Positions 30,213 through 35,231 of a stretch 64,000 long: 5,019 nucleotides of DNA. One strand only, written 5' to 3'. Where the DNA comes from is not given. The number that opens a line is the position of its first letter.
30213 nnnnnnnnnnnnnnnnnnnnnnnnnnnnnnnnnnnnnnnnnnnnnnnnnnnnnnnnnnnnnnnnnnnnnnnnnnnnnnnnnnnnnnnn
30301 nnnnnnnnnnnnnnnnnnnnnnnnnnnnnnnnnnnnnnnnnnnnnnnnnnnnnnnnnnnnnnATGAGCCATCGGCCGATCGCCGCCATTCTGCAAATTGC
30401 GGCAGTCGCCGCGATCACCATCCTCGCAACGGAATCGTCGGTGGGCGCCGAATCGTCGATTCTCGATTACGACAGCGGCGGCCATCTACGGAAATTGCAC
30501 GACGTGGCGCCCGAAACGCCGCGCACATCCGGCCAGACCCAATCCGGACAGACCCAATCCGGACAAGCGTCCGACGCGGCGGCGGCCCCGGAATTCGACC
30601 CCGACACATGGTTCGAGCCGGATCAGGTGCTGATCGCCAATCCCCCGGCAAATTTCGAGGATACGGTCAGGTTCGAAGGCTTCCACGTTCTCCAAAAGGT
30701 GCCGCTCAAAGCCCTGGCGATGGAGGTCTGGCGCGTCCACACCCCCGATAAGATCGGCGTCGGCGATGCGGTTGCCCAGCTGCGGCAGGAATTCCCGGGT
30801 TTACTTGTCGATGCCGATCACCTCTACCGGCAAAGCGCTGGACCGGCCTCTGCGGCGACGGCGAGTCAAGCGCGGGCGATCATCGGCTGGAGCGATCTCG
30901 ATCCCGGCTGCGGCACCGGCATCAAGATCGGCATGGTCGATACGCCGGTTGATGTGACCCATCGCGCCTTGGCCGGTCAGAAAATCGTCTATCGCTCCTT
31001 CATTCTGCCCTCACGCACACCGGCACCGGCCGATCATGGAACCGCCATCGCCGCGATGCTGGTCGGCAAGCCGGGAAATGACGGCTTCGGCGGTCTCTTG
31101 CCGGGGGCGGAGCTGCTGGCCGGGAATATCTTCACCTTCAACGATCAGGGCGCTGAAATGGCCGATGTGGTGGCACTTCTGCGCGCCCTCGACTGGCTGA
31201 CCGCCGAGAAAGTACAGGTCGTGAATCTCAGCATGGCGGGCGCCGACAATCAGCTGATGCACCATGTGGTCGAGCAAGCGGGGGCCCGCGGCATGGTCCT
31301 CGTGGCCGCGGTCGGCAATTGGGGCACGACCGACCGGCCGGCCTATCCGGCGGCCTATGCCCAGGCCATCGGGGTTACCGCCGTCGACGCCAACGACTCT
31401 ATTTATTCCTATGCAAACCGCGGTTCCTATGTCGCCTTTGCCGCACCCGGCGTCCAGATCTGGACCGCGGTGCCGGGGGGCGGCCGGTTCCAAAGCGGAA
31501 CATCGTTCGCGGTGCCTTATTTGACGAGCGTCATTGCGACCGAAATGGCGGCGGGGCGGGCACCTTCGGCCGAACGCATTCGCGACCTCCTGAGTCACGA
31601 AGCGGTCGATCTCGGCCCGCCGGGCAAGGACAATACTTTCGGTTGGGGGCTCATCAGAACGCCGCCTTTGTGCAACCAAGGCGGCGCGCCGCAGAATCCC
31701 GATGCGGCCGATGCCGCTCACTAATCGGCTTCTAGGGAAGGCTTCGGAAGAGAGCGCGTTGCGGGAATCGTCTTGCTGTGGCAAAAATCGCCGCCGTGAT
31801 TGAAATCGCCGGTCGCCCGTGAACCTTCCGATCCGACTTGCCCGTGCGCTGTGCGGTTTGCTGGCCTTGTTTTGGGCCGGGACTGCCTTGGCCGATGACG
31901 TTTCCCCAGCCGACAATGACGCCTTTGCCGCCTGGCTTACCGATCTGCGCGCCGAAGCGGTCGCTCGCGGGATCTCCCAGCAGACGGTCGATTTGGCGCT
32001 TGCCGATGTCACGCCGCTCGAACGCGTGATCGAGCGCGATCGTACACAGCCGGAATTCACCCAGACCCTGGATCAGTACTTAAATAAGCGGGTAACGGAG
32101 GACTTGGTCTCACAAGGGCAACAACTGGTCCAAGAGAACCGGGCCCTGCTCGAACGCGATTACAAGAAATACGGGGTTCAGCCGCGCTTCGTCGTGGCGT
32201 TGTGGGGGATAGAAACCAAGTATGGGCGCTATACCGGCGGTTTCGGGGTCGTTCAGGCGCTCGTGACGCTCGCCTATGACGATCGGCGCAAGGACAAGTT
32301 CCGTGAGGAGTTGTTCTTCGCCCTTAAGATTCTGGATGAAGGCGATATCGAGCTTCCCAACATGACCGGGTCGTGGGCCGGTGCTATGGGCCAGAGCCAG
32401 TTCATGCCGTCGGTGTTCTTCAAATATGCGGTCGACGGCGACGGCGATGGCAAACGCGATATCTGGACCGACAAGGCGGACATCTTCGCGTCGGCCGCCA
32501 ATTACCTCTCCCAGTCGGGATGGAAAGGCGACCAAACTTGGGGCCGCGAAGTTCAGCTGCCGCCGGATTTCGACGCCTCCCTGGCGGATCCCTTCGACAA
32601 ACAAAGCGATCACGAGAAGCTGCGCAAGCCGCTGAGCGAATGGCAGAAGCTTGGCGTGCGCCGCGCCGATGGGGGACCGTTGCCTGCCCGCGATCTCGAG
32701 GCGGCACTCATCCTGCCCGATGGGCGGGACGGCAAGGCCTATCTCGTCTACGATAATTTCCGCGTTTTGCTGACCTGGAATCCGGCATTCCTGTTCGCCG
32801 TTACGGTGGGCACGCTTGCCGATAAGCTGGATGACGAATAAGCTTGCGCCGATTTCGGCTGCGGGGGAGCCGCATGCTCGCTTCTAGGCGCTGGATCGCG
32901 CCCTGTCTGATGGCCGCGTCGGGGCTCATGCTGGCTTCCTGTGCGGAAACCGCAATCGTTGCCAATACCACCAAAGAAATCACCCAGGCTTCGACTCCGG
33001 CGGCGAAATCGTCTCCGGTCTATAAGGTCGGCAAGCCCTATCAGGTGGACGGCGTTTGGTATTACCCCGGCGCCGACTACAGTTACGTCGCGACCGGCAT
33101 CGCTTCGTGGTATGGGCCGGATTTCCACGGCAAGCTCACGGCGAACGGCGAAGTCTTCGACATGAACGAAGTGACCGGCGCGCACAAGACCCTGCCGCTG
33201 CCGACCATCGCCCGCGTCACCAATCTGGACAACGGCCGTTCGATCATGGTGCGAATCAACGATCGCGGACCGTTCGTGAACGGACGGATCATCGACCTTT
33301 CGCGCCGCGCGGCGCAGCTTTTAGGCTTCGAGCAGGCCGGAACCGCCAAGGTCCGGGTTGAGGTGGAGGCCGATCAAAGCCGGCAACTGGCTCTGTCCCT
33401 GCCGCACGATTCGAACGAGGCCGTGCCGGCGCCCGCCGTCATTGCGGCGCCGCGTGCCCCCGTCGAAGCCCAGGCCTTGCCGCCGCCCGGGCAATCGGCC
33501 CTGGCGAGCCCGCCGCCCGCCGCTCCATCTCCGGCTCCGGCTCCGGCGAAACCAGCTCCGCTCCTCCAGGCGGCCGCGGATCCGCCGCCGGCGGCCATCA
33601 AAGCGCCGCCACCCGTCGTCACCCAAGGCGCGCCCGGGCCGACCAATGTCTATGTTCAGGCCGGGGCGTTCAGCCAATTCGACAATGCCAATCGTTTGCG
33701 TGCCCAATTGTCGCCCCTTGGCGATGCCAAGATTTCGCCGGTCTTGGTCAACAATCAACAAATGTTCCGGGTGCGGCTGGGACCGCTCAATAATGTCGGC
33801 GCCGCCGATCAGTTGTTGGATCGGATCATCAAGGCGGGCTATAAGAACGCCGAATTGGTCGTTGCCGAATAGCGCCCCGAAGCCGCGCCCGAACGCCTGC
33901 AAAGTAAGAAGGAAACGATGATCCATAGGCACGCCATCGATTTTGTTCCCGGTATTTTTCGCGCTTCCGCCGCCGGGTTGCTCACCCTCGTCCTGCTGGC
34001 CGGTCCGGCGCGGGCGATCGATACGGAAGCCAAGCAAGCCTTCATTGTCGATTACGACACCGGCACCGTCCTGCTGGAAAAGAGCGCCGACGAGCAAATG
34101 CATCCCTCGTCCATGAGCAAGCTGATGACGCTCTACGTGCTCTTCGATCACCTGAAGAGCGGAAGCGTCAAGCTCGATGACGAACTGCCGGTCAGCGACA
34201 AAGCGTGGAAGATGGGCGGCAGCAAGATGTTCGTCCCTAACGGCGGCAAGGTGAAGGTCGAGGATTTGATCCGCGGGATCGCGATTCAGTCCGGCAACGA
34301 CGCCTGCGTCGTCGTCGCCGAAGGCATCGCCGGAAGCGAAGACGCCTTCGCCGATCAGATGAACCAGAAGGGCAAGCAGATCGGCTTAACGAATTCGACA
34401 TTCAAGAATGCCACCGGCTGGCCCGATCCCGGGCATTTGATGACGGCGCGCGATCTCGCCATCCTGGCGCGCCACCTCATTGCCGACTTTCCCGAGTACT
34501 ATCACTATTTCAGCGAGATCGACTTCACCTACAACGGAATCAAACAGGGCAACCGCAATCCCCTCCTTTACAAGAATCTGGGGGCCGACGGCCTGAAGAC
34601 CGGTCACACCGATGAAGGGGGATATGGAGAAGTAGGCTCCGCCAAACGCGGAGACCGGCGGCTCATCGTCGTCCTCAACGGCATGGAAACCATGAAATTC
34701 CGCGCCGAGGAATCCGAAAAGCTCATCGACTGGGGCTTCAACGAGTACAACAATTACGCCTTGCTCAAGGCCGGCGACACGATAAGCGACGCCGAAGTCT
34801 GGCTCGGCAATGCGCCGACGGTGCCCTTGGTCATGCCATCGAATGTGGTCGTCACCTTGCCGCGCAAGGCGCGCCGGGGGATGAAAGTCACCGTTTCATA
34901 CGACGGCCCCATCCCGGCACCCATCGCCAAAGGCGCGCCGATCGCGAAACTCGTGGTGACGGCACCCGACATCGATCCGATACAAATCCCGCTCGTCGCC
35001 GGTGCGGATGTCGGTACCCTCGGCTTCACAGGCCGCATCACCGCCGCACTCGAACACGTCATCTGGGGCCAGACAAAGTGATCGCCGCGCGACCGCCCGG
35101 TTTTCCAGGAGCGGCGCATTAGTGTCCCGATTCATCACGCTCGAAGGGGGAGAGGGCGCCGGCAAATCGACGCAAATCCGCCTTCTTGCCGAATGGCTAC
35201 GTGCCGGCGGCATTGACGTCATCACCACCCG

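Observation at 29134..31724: Cytoplasmic CBS-sensor histidine kinase translationally coupled to a secreted subtilisin-like S8 peptidase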

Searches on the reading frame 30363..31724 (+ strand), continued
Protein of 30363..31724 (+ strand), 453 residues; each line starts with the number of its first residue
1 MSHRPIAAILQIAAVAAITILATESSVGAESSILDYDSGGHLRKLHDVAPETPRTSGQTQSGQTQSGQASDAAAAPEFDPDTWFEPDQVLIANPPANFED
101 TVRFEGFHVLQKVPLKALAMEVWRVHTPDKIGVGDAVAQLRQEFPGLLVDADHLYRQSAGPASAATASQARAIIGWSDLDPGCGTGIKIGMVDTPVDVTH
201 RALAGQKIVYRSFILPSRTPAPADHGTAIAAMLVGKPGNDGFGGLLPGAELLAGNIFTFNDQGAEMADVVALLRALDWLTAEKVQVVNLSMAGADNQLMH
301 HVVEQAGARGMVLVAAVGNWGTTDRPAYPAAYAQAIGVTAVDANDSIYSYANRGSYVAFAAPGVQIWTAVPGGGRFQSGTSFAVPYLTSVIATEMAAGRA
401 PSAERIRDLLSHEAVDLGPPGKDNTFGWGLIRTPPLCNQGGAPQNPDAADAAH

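Call 45: find_encoding_contigs(protein=P0013, flank=5000, max_places=2)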
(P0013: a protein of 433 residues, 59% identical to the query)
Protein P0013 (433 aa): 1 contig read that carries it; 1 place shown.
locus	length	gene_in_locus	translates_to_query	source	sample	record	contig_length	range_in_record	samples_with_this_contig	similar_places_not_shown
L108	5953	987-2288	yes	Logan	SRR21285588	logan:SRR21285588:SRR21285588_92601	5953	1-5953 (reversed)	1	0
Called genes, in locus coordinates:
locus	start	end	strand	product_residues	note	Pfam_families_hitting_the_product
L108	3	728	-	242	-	?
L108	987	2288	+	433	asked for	PF00082:Peptidase_S8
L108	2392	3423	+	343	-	PF04055:Radical_SAM, PF13186:SPASM (weak)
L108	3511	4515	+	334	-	PF13406:SLT_2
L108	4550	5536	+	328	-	PF03330:DPBB_1, PF05036:SPOR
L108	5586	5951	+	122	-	?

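Call 62: search_protein_families(library=padloc, proteins=[window:30363-31724:+], max_evalue=0.001)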
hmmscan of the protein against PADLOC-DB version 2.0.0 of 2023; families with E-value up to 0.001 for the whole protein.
window:30363-31724:+ (453 aa): 2 families
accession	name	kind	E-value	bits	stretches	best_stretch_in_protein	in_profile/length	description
PDLC03014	subtilase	-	1.9e-16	58.6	1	183-418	170-378/391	-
PDLC02197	IetS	-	8.9e-06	22.3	0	189-296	261-365/749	-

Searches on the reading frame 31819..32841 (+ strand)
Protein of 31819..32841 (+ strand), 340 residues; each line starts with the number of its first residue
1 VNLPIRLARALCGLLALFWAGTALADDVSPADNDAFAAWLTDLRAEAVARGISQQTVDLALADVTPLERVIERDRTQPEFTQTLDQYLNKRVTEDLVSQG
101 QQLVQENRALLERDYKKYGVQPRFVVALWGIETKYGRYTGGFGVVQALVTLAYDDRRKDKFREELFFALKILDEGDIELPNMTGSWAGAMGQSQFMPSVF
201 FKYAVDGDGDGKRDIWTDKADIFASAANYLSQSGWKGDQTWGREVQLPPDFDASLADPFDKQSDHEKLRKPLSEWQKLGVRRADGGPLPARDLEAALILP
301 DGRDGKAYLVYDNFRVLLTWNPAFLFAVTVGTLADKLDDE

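Call 3: search_protein_families(library=pfam, proteins=[window:31819-32841:+], max_evalue=0.01)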
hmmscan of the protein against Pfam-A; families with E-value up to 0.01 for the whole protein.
window:31819-32841:+ (340 aa): 1 family
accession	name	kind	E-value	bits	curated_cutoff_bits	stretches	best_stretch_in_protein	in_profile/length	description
PF13406.11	SLT_2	-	3.3e-110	368.3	24.3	1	36-335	2-292/292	Transglycosylase SLT domain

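Call 4: search_protein_families(library=ncbifam, proteins=[window:31819-32841:+], max_evalue=0.01)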
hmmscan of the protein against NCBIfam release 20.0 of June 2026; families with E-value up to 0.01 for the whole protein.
window:31819-32841:+ (340 aa): 3 families
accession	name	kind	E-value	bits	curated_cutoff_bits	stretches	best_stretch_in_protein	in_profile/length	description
TIGR02283.1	MltB_2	subfamily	9.8e-112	373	248.45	1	35-338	1-299/300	lytic murein transglycosylase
TIGR02282.1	MltB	equivalog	2.3e-57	194.4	281.4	1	48-337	9-290/290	lytic murein transglycosylase B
NF008029.0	PRK10760.1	equivalog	1.2e-36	126.5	449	1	83-239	111-267/359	lytic murein transglycosylase B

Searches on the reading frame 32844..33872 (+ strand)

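Call 3: search_protein_families(library=pfam, proteins=[window:32844-33872:+], max_evalue=0.01)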
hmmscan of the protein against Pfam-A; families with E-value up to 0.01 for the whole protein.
window:32844-33872:+ (342 aa): 2 families
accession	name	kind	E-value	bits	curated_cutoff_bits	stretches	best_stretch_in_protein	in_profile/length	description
PF03330.24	DPBB_1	-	1.5e-26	92.9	28.8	1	83-172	2-83/83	Lytic transglycolase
PF05036.18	SPOR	-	2.1e-13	50.8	21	1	266-335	2-71/76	SPOR domain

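Call 4: search_protein_families(library=ncbifam, proteins=[window:32844-33872:+], max_evalue=0.01)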
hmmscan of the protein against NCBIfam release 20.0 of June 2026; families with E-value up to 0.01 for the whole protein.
window:32844-33872:+ (342 aa): 5 families
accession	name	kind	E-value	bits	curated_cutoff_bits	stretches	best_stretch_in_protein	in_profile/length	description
TIGR00413.1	rlpA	subfamily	2.2e-44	151.9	82.15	1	85-174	1-90/208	septal ring lytic transglycosylase RlpA family protein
NF007953.1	PRK10672.1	equivalog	1.9e-41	142.8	201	2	17-173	5-166/362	endolytic peptidoglycan transglycosylase RlpA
NF047735.1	MPL36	exception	5.2e-41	141.2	430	1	81-174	90-183/305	RlpA family plasminogen-binding lipoprotein MPL36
TIGR02223.1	ftsN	equivalog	6.7e-08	32.4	107.65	1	267-334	228-293/299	cell division protein FtsN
NF008179.0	PRK10927.1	equivalog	2.3e-05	24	525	1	178-336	171-312/319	cell division protein FtsN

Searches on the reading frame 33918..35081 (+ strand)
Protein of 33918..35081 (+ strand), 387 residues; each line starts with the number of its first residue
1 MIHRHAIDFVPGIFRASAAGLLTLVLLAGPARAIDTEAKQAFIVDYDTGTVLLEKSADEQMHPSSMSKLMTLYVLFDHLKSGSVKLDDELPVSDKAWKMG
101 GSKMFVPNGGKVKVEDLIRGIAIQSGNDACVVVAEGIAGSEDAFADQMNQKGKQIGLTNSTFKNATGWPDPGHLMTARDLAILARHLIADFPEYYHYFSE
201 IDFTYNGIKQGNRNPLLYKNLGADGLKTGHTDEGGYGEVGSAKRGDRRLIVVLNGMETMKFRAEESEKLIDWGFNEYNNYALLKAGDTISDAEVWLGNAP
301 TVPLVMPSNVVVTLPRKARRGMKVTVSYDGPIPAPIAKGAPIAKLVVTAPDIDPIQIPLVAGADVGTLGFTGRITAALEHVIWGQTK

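Call 3: search_protein_families(library=pfam, proteins=[window:33918-35081:+], max_evalue=0.01)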
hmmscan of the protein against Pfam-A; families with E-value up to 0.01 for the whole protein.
window:33918-35081:+ (387 aa): 3 families
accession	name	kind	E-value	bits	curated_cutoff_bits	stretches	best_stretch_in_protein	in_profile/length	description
PF00768.25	Peptidase_S11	-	6.4e-69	232.5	27.6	1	34-253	8-234/239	D-alanyl-D-alanine carboxypeptidase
PF07943.18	PBP5_C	-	4.3e-15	56.1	21.2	1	277-365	1-89/91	Penicillin-binding protein 5, C-terminal domain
PF13354.11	Beta-lactamase2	-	2.2e-11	43.9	22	1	42-189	3-148/214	Beta-lactamase enzyme family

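Call 4: search_protein_families(library=ncbifam, proteins=[window:33918-35081:+], max_evalue=0.01)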
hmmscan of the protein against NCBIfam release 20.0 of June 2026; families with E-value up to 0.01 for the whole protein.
window:33918-35081:+ (387 aa): 7 families
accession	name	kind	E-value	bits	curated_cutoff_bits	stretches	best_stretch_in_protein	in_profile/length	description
NF007445.0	PRK10001.1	equivalog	2.8e-77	260.1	765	1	16-375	10-384/400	serine-type D-Ala-D-Ala carboxypeptidase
NF008059.0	PRK10793.1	equivalog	4.6e-76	256.1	694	1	33-374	43-390/403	D-alanyl-D-alanine carboxypeptidase DacA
NF008489.0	PRK11397.1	equivalog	8.3e-73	245.3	610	1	37-380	36-387/389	serine-type D-Ala-D-Ala carboxypeptidase DacD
NF038273.1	strep_PBP3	exception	5.9e-48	163.9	490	1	31-350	21-368/407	D-alanyl-D-alanine carboxypeptidase PBP3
NF038258.2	PBP4_Staph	exception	2.4e-35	122.1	500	1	41-270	43-299/366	penicillin-binding protein PBP4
NF008668.0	PRK11669.1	equivalog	1.7e-12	47.1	294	1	36-191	41-197/316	D-alanyl-D-alanine endopeptidase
NF000471.1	vanY_of_D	exception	3.5e-12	46.2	625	1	35-257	96-337/354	transpeptidase-like D-Ala-D-Ala carboxypeptidase VanY-D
